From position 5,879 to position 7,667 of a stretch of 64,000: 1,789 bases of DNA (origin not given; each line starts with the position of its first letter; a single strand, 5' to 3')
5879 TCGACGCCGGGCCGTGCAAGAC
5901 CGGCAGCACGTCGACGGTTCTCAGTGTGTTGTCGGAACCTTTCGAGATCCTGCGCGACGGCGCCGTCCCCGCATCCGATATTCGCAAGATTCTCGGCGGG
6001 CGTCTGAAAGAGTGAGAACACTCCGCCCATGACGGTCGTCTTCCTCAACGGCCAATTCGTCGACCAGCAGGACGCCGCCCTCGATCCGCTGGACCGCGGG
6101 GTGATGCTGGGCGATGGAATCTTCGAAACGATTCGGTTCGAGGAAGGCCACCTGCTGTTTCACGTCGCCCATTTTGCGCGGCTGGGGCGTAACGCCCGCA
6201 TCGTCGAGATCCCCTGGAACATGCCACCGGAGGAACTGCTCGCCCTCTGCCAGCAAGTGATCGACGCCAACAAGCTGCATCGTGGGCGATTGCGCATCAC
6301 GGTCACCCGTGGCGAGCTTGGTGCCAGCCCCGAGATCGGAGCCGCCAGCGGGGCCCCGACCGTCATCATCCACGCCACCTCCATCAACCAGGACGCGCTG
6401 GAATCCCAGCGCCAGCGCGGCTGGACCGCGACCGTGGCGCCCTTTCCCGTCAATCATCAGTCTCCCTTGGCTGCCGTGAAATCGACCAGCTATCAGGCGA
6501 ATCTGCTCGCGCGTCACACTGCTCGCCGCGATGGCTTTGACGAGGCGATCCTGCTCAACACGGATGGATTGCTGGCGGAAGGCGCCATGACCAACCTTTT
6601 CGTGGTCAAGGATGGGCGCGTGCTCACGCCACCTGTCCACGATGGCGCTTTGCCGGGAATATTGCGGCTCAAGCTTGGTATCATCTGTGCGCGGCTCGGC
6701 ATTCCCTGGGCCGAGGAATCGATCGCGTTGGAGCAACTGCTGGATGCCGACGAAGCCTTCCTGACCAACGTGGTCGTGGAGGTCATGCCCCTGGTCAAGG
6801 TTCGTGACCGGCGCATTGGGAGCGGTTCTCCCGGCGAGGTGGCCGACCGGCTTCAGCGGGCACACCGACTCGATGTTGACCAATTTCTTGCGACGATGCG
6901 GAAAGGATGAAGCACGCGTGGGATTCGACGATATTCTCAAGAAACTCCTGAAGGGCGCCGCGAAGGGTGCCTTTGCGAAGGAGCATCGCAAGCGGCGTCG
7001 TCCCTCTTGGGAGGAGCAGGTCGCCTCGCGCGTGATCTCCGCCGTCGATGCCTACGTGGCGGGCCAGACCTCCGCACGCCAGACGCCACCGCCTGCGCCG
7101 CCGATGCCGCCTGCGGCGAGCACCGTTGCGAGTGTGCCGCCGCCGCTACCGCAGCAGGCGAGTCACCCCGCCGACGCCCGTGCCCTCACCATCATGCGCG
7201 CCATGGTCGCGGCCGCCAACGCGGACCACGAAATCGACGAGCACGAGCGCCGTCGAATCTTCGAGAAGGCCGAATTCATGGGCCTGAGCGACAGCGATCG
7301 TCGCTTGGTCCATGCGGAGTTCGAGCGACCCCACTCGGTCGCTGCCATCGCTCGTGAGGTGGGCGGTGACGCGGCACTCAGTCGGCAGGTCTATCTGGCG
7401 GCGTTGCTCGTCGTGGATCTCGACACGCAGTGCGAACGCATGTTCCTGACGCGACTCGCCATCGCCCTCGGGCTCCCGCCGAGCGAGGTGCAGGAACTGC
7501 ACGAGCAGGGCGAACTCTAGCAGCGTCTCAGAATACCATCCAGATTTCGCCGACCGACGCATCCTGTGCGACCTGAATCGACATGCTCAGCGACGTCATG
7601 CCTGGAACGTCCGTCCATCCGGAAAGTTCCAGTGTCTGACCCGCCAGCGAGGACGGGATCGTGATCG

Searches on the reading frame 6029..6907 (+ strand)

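Call 42: search_protein_families(library=ncbifam, proteins=[window:6029-6907:+], max_evalue=0.00001)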
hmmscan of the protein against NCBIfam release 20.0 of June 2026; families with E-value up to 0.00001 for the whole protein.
window:6029-6907:+ (293 aa): 23 families
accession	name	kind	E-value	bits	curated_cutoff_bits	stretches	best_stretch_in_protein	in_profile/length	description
NF006185.0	PRK08320.1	subfamily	6.6e-53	179.8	363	1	2-280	3-280/292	branched-chain amino acid aminotransferase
NF005209.0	PRK06680.1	subfamily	1e-52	178.8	320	1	3-279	4-277/286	D-amino-acid transaminase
TIGR01122.1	ilvE_I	equivalog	1.3e-52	178.9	245.55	1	5-279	1-280/298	branched-chain-amino-acid transaminase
NF009126.0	PRK12479.1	equivalog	2.7e-46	158.1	518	1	3-278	5-279/299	branched-chain-amino-acid transaminase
NF005146.0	PRK06606.1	equivalog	3.6e-46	157.5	279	1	3-279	8-288/307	branched-chain amino acid transaminase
TIGR01121.1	D_amino_aminoT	equivalog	3.8e-45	154.2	277.45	1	4-279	2-271/276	D-amino-acid transaminase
NF005800.0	PRK07650.1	equivalog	3.6e-44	151.2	308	1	3-285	2-278/290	aminodeoxychorismate lyase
NF004761.0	PRK06092.1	equivalog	7.9e-38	130.2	260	1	13-264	7-253/268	aminodeoxychorismate lyase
TIGR03461.1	pabC_Proteo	equivalog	4.3e-37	127.7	176.85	1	14-262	6-249/262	aminodeoxychorismate lyase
NF005726.0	PRK07544.1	equivalog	3.2e-30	105.3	396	1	3-275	12-280/295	branched-chain amino acid aminotransferase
NF005888.0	PRK07849.1-3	equivalog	3e-28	98.6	273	1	8-263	19-274/298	aminodeoxychorismate lyase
NF009066.0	PRK12400.1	equivalog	5.3e-28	98.3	538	1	11-279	14-278/290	D-amino-acid transaminase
NF009896.0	PRK13356.1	equivalog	3.4e-24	85.5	262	1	2-267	8-270/287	branched-chain amino acid aminotransferase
NF005886.0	PRK07849.1-1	equivalog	2.4e-21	76.3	253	1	22-250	32-259/291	aminodeoxychorismate lyase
NF006734.0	PRK09266.1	subfamily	1.9e-20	73.2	202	1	3-264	8-249/270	hypothetical protein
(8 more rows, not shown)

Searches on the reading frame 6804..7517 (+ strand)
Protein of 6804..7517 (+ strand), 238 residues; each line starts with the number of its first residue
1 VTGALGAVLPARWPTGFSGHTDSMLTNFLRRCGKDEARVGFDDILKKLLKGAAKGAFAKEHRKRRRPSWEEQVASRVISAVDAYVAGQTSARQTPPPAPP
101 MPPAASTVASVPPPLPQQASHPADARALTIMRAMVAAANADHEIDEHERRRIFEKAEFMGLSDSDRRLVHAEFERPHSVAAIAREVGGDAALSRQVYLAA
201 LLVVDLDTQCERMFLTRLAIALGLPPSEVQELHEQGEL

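Call 81: search_protein_families(library=pfam, proteins=[window:6804-7517:+], max_evalue=0.0001)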
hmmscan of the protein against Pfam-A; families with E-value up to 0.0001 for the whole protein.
window:6804-7517:+ (238 aa): 2 families
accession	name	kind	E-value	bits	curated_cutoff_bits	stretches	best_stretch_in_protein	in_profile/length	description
PF04391.17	DUF533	-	6.7e-35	120.7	29.6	1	80-235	44-177/178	Protein of unknown function (DUF533)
PF05099.18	TerB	-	6.1e-06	27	24.4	0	123-168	70-115/118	Tellurite resistance protein TerB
